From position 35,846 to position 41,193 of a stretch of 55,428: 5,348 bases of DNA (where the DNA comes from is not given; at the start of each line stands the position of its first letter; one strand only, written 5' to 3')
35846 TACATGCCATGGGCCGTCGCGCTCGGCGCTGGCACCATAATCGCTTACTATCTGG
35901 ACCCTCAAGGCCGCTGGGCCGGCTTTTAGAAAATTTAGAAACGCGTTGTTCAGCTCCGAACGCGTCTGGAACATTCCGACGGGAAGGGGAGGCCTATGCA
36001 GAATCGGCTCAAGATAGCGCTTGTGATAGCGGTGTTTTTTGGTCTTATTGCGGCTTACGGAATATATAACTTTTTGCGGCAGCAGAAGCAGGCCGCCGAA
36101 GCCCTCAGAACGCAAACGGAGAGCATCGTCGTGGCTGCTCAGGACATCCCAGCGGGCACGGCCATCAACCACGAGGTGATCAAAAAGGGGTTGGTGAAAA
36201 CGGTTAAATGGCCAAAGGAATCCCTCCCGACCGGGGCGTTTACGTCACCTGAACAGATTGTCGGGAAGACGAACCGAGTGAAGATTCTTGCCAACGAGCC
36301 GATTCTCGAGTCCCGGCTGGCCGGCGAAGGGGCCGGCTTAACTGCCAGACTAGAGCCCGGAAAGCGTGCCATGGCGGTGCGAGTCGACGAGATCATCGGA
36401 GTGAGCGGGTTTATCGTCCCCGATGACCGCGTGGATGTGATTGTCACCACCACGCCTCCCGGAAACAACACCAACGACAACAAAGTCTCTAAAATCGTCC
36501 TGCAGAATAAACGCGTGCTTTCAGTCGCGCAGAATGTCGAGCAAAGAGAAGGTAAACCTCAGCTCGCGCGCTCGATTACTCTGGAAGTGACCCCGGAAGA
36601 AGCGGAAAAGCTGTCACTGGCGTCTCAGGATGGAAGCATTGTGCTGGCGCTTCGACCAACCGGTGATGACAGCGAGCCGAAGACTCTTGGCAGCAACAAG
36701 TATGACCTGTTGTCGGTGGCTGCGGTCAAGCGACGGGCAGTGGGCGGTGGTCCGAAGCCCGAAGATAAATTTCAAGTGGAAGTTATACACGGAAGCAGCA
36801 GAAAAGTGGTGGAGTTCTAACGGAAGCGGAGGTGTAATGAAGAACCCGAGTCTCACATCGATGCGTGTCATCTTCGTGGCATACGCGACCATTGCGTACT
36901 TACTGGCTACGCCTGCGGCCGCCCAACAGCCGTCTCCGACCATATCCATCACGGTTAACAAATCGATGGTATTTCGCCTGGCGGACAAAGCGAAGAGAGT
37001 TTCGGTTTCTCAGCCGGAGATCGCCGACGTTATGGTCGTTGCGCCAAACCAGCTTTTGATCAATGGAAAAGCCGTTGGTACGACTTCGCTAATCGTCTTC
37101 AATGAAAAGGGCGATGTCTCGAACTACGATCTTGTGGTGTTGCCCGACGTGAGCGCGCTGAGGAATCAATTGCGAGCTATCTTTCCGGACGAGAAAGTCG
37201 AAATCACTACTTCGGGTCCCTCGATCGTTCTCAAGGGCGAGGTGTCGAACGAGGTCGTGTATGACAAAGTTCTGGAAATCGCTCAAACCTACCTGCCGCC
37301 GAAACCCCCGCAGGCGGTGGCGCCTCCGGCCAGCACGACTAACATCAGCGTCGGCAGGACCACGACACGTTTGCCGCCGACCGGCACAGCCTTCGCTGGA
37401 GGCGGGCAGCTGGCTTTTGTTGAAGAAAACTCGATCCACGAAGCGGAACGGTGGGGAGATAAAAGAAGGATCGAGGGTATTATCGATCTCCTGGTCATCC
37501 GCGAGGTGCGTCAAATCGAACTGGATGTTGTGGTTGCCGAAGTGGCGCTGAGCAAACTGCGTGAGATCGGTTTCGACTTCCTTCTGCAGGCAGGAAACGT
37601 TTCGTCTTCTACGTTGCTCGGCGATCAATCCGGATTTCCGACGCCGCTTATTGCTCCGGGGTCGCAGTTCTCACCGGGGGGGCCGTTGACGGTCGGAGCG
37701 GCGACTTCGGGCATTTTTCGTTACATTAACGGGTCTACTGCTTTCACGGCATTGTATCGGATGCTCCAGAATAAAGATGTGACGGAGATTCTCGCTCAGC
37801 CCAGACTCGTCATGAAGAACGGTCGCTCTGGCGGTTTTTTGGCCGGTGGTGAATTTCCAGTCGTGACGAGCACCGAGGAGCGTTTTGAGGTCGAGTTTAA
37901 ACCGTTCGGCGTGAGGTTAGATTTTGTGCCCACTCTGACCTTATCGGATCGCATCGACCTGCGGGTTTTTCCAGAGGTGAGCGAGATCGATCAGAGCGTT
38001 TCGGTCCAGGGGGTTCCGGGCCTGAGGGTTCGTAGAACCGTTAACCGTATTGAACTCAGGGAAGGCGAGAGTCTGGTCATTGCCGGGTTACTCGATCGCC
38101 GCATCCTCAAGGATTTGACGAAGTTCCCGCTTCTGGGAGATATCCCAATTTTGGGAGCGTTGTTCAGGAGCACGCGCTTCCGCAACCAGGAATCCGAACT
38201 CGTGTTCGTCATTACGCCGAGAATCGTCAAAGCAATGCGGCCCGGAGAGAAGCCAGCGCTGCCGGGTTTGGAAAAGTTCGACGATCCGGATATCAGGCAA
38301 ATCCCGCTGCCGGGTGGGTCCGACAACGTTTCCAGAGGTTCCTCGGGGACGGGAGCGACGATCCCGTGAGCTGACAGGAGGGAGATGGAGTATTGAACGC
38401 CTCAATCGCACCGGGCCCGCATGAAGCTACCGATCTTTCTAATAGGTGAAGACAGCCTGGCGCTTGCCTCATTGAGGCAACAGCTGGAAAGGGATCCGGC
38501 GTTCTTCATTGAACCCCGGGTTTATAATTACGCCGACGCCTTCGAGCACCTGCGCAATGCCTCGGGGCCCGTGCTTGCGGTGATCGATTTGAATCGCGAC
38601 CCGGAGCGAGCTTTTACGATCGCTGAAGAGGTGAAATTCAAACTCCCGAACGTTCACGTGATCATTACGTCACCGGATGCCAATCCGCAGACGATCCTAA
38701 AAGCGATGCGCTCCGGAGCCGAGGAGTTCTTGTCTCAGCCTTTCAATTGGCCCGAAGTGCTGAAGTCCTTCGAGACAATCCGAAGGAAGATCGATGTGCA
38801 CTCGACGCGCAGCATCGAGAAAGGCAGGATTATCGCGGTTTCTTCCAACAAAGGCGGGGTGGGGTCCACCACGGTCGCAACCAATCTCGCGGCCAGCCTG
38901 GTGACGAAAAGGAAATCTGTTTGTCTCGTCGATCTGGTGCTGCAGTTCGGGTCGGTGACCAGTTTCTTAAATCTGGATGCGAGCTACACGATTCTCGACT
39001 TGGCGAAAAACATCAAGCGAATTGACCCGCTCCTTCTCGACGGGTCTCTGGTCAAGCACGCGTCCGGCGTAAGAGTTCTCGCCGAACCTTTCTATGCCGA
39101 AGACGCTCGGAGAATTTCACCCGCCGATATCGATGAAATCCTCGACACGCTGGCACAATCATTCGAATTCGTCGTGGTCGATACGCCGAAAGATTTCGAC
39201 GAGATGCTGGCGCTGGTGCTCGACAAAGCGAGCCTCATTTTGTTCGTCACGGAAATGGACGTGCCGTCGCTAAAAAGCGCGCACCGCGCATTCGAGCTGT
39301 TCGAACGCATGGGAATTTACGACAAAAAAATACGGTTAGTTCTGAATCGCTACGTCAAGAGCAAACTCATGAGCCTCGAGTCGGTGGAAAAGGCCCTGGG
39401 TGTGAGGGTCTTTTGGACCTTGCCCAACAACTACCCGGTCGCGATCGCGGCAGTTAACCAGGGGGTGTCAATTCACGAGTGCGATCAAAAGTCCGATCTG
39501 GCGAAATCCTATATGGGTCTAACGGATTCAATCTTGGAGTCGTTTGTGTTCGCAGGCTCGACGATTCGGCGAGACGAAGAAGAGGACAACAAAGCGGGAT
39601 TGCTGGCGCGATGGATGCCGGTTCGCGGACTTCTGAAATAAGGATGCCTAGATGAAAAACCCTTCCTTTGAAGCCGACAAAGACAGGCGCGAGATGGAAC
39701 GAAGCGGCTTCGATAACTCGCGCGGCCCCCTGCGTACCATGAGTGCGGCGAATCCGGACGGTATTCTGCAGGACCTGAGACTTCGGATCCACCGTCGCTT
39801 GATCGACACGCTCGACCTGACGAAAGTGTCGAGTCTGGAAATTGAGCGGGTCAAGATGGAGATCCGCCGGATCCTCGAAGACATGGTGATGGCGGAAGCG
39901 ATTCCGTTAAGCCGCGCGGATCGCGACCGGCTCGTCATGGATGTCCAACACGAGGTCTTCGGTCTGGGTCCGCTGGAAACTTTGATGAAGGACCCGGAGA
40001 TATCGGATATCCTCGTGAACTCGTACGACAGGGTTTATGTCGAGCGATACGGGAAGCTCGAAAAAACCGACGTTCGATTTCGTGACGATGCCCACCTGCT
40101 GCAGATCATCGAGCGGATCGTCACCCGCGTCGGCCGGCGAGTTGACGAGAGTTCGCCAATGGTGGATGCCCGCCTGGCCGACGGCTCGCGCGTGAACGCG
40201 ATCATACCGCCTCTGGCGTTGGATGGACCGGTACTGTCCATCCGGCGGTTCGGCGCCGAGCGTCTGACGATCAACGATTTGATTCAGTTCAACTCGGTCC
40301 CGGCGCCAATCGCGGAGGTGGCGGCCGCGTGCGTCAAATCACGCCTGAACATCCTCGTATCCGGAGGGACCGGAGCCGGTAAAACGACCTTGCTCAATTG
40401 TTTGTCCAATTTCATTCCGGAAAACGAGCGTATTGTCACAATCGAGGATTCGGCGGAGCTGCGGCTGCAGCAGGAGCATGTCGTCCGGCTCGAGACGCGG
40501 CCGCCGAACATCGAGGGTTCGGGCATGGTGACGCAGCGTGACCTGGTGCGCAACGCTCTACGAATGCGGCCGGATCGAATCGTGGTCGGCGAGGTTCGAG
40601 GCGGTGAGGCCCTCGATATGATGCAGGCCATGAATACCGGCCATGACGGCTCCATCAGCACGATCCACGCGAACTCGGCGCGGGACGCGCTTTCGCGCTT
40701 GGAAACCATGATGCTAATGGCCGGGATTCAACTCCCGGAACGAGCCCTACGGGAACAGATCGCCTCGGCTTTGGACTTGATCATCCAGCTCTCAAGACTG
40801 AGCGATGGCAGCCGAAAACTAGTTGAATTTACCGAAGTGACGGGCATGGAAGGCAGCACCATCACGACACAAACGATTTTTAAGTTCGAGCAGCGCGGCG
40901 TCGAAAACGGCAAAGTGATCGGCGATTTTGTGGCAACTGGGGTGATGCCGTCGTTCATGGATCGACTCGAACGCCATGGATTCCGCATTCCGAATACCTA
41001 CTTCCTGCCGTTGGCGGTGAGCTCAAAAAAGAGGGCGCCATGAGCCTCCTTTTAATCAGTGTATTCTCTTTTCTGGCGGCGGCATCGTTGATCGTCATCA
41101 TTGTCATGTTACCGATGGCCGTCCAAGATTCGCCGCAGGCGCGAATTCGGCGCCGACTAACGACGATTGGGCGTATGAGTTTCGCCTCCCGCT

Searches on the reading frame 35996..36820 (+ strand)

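Call 58: search_protein_families(library=pfam, proteins=[window:35996-36820:+], max_evalue=0.001)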
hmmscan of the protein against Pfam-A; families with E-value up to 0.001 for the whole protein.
window:35996-36820:+ (274 aa): 2 families
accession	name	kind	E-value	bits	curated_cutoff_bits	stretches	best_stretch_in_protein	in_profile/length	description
PF16976.10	RcpC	-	1e-31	109.6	28.8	1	114-220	2-114/114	Flp pilus assembly protein RcpC/CpaB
PF08666.17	SAF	-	2.2e-10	41.4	21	1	45-108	4-62/63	SAF domain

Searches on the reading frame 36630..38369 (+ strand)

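Call 58: search_protein_families(library=pfam, proteins=[window:36630-38369:+], max_evalue=0.001)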
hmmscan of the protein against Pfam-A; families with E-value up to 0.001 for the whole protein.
window:36630-38369:+ (579 aa): 2 families
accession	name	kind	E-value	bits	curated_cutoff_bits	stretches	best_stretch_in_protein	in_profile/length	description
PF00263.26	Secretin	-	1.2e-37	129.5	27.5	1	379-534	2-169/169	Bacterial type II and III secretion system protein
PF13629.12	T2SS-T3SS_pil_N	-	4.9e-20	71.5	23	1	102-170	2-71/72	Pilus formation protein N terminal region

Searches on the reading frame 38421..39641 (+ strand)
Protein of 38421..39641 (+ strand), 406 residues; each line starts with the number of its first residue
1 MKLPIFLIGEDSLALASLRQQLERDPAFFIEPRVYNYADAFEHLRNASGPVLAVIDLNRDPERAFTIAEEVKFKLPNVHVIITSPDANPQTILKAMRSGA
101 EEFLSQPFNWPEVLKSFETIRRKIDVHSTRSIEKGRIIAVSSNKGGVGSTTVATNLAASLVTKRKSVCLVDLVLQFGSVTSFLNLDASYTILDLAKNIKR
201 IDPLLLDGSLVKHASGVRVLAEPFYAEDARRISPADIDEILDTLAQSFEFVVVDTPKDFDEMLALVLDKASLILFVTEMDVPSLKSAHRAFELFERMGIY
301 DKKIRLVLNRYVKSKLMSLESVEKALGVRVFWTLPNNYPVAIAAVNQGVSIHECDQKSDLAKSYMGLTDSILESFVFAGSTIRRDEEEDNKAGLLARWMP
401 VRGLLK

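Call 58: search_protein_families(library=pfam, proteins=[window:38421-39641:+], max_evalue=0.001)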
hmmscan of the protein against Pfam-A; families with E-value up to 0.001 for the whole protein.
window:38421-39641:+ (406 aa): 7 families
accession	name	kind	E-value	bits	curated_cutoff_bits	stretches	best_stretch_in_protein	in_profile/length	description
PF13614.12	AAA_31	-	9.3e-12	45.7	27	1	136-285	2-155/177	AAA domain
PF01656.29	CbiA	-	2.5e-10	40.8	25.4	1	138-341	1-116/125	CobQ/CobB/MinD/ParA nucleotide binding domain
PF10609.15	ParA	-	1.3e-09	38.3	27.1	1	136-298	4-164/246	NUBPL iron-transfer P-loop NTPase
PF00072.30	Response_reg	-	6.9e-07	29.9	30.2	1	5-115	1-108/111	Response regulator receiver domain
PF09140.17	MipZ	-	7.5e-07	29.2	20.7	1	137-272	2-124/262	ATPase MipZ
PF00142.24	Fer4_NifH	-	1.7e-06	28.1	25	1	143-374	7-247/271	4Fe-4S iron sulfur cluster binding proteins, NifH/frxC family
PF06564.18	CBP_BcsQ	-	2.5e-05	24.4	21.3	0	137-172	3-38/234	Cellulose biosynthesis protein BcsQ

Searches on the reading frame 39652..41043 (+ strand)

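Call 58: search_protein_families(library=pfam, proteins=[window:39652-41043:+], max_evalue=0.001)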
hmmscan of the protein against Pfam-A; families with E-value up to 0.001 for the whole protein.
window:39652-41043:+ (463 aa): 2 families
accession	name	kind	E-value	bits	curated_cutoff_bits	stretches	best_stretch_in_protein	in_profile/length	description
PF00437.27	T2SSE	-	6.6e-71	239.3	24.9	1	105-397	5-288/370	Type II/IV secretion system protein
PF00005.33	ABC_tran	-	0.00012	23.1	25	1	234-341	14-80/137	ABC transporter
